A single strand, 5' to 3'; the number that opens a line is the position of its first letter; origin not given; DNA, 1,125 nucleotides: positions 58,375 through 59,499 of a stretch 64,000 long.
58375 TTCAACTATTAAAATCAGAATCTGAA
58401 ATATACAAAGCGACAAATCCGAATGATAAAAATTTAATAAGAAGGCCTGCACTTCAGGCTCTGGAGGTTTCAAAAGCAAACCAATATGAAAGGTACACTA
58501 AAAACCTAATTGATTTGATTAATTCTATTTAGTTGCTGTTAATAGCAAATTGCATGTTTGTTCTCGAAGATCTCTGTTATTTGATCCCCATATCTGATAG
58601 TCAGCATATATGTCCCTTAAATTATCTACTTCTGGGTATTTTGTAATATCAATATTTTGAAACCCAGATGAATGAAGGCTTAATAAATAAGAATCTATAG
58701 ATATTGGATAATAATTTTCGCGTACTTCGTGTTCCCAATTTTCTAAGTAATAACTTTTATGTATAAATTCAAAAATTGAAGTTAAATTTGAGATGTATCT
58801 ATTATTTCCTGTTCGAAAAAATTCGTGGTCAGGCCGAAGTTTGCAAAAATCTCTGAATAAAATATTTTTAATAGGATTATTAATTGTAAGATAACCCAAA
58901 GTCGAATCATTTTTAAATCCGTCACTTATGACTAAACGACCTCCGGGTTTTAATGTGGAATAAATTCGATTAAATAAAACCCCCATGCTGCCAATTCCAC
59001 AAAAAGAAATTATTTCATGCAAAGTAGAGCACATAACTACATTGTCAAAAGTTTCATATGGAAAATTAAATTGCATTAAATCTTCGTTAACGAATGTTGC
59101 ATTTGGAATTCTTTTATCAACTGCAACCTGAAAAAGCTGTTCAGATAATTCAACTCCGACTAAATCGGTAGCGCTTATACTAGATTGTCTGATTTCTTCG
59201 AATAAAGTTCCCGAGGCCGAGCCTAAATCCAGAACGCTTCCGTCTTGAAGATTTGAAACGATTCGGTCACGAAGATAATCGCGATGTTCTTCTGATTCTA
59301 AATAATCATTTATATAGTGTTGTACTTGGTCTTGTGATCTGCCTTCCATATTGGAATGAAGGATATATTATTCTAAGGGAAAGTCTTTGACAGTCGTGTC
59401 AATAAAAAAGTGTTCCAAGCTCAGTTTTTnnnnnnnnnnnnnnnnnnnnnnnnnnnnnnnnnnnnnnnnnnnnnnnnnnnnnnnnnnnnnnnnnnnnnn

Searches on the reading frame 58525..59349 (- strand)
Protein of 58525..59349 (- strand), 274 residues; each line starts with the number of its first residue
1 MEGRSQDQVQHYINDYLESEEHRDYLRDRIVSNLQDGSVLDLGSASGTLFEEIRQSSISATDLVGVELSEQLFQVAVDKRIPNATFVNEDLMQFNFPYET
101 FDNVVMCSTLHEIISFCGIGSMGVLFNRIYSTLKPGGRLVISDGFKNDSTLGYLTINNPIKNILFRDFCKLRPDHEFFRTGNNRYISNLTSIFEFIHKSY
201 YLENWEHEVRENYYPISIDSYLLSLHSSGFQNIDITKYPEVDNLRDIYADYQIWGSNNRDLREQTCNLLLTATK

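Call 112: search_protein_families(library=pfam, proteins=[window:58525-59349:-], max_evalue=0.001)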
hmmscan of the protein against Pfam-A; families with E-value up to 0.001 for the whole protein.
window:58525-59349:- (274 aa): 7 families
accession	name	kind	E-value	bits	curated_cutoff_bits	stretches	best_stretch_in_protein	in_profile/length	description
PF13489.12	Methyltransf_23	-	2.1e-11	44.3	27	1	33-181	20-124/164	Methyltransferase domain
PF13649.12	Methyltransf_25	-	1e-10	42.6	27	1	39-137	1-97/97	Methyltransferase domain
PF08241.18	Methyltransf_11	-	1.6e-09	38.7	21.2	1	40-141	1-95/95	Methyltransferase domain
PF13847.12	Methyltransf_31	-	1.6e-08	34.8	27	1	37-144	5-112/145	Methyltransferase domain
PF08242.18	Methyltransf_12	-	3.4e-08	34.5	30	1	40-139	1-98/98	Methyltransferase domain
PF07021.18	MetW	-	0.00078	19.6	21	0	30-113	7-88/193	Methionine biosynthesis protein MetW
PF01209.24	Ubie_methyltran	-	0.00083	19.2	20.1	0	21-141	31-151/233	ubiE/COQ5 methyltransferase family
